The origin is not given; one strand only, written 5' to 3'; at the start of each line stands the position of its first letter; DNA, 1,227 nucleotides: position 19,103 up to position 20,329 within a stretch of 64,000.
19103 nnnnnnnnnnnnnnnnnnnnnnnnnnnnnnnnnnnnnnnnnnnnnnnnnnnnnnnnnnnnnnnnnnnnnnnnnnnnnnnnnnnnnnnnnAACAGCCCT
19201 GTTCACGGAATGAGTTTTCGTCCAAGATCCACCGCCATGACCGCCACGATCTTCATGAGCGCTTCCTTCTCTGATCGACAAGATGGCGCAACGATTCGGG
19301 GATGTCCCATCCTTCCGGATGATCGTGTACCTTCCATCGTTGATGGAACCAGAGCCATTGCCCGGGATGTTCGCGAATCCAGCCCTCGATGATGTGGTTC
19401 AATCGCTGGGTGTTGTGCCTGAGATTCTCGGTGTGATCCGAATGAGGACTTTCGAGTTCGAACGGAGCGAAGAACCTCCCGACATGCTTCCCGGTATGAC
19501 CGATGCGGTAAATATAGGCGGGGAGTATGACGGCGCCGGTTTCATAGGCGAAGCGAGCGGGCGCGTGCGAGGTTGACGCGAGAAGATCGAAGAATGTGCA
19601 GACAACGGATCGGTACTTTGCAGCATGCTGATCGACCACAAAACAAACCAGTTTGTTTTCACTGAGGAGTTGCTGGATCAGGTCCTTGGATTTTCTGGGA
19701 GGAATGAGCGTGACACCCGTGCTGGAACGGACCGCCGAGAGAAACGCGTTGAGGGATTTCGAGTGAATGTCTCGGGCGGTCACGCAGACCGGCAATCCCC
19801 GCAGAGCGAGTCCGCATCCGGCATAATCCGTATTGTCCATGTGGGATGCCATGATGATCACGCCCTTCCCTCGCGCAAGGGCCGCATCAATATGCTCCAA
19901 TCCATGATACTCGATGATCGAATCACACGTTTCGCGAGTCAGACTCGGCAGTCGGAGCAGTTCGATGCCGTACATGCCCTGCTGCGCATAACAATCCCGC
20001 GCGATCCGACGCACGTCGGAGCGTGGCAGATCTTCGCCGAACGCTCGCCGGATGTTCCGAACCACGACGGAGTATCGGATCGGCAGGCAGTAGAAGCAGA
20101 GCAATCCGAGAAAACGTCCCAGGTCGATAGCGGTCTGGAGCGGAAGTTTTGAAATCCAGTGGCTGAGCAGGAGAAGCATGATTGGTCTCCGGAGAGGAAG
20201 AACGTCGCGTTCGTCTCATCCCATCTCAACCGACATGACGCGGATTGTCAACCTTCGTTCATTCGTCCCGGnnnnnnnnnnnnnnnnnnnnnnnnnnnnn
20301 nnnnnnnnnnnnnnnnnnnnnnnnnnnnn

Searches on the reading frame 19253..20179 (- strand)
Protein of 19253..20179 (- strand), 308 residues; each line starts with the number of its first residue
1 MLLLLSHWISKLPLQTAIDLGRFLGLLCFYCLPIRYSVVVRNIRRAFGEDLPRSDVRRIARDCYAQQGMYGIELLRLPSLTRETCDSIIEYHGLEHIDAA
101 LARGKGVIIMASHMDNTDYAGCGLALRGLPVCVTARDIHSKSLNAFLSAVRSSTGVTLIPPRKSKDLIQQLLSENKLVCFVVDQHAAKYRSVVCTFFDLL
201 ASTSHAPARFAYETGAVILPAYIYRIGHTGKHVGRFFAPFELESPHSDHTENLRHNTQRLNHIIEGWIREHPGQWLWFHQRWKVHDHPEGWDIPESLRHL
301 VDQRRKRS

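Call 7: search_protein_families(library=pfam, proteins=[window:19253-20179:-], max_evalue=0.001)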
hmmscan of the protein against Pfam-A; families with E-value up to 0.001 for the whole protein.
window:19253-20179:- (308 aa): 1 family
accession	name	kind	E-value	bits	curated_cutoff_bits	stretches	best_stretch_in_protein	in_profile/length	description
PF03279.18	Lip_A_acyltrans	-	2.2e-43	149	22.3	1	8-283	25-294/295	Bacterial lipid A biosynthesis acyltransferase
